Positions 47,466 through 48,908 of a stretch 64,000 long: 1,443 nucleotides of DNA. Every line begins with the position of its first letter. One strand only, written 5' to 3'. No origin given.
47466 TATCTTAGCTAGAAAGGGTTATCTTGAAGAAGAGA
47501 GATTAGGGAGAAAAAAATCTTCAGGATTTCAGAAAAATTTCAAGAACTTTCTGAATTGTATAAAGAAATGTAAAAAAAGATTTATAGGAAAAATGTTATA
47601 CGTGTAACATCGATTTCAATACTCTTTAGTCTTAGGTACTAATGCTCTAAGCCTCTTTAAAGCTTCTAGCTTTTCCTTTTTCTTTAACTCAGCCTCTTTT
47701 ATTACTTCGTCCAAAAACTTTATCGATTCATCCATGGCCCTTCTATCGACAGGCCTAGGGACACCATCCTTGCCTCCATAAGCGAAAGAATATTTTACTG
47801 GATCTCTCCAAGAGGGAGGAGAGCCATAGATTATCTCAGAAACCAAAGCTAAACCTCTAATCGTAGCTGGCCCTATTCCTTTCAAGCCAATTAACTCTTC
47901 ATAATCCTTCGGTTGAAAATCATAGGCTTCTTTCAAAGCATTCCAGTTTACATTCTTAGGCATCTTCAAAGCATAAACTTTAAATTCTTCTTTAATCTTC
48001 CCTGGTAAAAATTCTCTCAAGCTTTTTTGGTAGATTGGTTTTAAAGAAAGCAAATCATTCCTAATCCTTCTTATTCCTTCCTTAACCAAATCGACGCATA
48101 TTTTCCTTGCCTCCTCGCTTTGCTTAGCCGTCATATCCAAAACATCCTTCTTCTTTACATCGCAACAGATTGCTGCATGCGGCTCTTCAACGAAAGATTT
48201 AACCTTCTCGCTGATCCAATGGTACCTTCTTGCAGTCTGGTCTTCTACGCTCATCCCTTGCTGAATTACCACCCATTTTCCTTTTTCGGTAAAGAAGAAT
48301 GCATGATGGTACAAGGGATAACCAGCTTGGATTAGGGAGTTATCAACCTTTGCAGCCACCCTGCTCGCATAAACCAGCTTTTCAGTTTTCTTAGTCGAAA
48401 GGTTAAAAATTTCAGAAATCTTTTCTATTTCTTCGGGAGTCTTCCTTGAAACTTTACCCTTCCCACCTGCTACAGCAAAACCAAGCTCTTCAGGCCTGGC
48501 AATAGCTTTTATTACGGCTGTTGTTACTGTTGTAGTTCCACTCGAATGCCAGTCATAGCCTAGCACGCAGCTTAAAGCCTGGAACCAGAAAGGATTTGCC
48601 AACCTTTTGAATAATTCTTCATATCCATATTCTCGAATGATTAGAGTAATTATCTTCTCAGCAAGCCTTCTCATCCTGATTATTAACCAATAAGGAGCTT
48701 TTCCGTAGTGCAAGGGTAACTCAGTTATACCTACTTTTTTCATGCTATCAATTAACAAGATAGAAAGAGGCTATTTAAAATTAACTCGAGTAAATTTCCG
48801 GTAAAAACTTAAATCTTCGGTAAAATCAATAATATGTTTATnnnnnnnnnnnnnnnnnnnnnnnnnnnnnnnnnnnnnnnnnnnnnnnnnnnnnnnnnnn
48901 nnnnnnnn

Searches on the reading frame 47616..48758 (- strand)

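Call 12: search_protein_families(library=pfam, proteins=[window:47616-48758:-])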
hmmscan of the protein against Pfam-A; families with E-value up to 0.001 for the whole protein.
window:47616-48758:- (380 aa): 1 family
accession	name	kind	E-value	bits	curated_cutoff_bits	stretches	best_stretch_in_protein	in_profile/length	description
PF05559.16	DUF763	-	8.2e-132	439.7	35.5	1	10-337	1-319/319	Protein of unknown function (DUF763)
